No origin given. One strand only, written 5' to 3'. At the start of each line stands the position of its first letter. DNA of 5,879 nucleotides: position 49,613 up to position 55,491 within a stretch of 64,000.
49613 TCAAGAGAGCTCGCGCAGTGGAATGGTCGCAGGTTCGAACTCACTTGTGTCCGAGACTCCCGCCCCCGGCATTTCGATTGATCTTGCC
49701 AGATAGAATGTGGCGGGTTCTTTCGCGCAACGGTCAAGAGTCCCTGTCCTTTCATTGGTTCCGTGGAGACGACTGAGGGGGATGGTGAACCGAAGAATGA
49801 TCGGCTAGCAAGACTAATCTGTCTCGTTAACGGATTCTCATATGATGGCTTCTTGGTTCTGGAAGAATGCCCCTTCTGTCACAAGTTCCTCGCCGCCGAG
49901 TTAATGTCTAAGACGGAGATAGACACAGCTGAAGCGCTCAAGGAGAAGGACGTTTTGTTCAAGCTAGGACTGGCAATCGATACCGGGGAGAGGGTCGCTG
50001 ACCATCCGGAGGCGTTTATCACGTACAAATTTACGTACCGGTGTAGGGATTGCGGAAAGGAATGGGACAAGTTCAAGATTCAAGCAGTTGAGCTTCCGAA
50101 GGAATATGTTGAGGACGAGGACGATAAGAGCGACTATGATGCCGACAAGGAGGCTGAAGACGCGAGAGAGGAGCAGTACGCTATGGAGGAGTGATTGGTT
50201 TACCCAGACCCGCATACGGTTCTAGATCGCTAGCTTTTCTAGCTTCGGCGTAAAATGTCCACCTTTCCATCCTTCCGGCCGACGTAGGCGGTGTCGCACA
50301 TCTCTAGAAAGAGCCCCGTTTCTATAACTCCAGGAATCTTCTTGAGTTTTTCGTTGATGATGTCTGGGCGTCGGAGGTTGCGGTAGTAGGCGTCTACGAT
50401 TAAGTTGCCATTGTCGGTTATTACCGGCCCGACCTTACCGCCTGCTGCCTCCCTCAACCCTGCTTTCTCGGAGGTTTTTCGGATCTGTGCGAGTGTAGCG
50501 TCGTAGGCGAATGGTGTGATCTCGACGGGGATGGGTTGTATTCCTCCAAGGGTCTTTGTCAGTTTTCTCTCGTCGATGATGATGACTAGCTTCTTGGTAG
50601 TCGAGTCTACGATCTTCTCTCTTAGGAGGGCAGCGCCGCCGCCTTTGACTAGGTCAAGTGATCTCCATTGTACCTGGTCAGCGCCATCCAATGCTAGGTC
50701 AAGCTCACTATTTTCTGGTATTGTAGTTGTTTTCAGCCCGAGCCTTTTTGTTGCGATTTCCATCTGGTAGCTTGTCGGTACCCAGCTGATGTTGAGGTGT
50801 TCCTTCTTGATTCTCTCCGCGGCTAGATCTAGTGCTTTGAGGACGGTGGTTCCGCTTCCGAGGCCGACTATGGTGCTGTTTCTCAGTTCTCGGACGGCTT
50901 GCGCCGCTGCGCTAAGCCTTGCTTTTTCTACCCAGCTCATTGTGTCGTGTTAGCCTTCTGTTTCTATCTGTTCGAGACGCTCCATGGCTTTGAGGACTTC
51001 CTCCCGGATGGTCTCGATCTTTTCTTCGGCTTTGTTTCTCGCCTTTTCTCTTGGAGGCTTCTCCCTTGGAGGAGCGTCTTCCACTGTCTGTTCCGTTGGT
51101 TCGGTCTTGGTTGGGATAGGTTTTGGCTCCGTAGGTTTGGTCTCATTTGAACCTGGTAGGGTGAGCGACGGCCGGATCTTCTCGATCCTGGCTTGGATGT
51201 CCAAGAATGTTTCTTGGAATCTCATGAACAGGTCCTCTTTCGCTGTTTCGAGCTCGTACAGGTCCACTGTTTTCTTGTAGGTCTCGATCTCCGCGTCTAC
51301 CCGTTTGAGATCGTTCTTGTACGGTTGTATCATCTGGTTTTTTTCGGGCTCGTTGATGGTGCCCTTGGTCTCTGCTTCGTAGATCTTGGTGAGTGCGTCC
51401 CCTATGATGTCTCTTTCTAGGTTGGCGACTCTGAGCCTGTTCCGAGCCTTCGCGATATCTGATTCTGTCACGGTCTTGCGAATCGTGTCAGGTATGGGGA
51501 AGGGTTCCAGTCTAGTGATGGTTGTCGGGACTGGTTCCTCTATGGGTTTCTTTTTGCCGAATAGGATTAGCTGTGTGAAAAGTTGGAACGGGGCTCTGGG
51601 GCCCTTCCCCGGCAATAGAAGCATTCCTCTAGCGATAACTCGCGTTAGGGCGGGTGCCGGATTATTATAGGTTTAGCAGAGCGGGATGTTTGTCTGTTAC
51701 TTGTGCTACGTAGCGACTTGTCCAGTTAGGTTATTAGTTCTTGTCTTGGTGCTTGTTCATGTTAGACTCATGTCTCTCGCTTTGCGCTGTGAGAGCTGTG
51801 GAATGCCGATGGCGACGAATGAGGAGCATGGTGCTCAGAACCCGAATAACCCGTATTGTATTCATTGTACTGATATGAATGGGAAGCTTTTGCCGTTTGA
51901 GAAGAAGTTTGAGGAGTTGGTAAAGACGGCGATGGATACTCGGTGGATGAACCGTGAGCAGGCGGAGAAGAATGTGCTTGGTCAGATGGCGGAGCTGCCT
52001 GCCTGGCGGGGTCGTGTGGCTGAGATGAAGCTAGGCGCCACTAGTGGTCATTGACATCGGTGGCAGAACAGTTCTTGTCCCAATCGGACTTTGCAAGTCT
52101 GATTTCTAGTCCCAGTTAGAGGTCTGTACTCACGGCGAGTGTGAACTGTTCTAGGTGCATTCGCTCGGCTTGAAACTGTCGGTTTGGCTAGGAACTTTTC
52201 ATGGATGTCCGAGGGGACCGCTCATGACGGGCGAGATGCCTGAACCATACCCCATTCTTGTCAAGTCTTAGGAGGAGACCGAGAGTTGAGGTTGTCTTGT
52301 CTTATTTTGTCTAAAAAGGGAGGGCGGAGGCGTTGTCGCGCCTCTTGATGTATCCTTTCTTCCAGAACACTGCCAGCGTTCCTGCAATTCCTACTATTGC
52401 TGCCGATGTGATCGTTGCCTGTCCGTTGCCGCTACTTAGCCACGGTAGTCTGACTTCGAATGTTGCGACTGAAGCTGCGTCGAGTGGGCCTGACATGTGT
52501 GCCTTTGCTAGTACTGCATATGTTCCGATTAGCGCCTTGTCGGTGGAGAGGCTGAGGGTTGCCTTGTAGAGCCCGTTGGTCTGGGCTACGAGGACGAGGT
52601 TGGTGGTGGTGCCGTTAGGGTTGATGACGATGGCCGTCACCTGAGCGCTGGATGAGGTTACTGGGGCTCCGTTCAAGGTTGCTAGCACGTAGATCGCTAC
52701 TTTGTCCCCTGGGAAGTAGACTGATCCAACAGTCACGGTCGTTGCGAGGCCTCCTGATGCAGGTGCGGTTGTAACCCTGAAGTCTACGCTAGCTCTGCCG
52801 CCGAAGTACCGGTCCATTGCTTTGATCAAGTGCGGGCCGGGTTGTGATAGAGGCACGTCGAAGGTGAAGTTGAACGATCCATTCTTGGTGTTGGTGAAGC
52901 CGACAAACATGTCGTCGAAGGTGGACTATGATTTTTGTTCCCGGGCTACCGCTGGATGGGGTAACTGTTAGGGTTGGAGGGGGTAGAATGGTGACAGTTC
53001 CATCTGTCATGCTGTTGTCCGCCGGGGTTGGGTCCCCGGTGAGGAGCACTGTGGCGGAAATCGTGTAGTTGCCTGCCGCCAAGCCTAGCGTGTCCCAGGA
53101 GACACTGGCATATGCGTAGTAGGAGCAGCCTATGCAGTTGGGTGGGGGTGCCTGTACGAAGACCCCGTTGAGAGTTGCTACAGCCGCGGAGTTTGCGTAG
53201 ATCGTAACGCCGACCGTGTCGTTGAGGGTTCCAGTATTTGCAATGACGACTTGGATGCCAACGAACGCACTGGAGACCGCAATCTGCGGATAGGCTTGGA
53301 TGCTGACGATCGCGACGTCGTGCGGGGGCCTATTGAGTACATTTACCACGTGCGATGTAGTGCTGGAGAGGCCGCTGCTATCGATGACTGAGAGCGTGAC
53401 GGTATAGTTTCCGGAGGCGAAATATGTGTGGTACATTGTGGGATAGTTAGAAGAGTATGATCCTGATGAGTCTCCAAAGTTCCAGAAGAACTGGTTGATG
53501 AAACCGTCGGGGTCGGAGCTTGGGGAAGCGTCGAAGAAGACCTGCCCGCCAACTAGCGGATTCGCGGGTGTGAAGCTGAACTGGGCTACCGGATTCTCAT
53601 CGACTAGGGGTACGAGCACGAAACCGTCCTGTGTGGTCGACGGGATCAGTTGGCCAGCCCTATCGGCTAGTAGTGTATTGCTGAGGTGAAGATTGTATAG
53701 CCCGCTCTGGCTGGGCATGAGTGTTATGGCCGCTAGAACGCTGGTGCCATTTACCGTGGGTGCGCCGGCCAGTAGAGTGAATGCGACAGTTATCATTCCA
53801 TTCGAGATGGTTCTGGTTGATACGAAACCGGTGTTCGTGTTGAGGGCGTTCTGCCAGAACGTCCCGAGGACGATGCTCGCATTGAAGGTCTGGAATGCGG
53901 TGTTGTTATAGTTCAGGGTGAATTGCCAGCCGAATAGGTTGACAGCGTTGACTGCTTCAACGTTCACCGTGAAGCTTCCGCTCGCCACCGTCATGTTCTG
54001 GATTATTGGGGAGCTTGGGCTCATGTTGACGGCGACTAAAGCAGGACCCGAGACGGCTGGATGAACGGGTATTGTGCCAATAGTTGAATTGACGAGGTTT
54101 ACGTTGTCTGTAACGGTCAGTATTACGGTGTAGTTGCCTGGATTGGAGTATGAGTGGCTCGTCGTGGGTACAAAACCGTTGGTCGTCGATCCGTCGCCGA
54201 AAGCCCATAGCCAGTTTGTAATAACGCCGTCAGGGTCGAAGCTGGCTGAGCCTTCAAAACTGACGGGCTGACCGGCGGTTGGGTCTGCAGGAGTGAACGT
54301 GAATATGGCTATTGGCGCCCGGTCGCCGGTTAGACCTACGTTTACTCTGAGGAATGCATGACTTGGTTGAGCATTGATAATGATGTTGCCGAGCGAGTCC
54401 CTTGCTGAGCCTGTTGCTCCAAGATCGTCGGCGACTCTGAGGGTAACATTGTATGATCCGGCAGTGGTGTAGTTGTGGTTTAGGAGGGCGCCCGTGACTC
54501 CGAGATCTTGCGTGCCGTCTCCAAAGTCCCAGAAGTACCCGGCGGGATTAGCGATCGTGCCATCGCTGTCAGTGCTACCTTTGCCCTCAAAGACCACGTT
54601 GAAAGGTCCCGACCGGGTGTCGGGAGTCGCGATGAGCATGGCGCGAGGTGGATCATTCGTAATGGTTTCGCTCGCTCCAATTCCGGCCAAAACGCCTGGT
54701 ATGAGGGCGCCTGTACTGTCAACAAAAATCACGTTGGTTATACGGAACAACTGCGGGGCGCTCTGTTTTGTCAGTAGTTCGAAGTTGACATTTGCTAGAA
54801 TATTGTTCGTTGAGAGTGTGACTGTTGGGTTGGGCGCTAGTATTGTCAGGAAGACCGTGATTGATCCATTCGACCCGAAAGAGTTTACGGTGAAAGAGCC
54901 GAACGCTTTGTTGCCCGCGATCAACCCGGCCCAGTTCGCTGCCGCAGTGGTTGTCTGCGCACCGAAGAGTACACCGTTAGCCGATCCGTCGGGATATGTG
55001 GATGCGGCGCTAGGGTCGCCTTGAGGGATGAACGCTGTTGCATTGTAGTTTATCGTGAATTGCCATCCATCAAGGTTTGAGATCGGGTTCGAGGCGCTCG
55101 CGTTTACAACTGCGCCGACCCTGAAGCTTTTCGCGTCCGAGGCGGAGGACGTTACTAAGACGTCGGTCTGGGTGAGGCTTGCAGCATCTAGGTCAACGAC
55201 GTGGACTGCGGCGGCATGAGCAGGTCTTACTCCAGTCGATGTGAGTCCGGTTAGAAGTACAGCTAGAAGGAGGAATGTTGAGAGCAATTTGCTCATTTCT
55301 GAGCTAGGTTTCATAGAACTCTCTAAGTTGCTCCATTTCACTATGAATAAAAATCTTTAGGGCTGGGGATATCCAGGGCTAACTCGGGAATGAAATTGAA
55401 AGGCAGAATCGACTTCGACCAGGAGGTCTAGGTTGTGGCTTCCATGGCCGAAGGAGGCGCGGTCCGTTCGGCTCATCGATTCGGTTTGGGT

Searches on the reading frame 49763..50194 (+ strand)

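Call 46: search_protein_families(library=pfam, proteins=[window:49763-50194:+], max_evalue=0.01)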
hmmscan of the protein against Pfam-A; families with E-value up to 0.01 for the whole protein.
window:49763-50194:+ (143 aa): 1 family
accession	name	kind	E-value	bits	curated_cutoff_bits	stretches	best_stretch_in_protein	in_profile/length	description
PF09723.15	Zn_ribbon_8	-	0.0013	19.2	34.4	0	90-105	4-19/41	Zinc ribbon domain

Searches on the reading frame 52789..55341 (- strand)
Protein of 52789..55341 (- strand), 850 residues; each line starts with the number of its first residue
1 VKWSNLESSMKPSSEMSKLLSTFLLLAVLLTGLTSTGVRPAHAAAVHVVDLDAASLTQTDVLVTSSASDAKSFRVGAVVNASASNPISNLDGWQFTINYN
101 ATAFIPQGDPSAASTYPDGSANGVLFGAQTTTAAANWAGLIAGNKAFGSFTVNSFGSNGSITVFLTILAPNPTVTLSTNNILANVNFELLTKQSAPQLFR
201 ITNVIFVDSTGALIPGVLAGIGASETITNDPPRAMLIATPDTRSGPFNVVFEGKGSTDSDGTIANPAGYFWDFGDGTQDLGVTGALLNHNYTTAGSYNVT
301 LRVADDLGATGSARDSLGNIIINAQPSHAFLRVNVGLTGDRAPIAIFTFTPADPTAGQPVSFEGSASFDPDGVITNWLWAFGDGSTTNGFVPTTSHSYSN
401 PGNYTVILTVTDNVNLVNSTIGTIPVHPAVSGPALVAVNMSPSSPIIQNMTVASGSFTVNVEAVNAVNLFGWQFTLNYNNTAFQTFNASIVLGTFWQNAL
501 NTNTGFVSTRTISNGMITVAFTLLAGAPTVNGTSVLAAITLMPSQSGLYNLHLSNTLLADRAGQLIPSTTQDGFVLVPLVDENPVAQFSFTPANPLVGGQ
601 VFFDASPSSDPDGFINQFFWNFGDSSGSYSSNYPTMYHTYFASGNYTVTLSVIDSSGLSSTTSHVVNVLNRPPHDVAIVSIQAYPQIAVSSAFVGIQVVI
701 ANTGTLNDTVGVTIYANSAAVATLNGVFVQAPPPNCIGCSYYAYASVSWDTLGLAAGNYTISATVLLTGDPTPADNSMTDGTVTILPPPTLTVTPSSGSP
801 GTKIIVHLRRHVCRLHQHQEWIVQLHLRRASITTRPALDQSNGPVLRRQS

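Call 47: search_protein_families(library=pfam, proteins=[window:52789-55341:-], max_evalue=0.001)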
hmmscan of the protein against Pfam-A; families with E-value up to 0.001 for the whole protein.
window:52789-55341:- (850 aa): 5 families
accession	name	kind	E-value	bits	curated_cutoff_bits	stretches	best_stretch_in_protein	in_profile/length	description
PF18911.6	PKD_4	-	3e-52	175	27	3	342-420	3-78/85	PKD domain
PF00801.26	PKD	-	1.3e-36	124.9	23.5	3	349-421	4-76/80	PKD domain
PF22352.2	K319L-like_PKD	-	1e-10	41.9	27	0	601-668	14-84/84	K319L-like, PKD domain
PF00963.24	Cohesin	-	1.6e-07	32.1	24.1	1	457-558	16-119/139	Cohesin domain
PF16967.11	TcfC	-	0.00012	22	29.4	0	641-666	41-66/68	E-set like domain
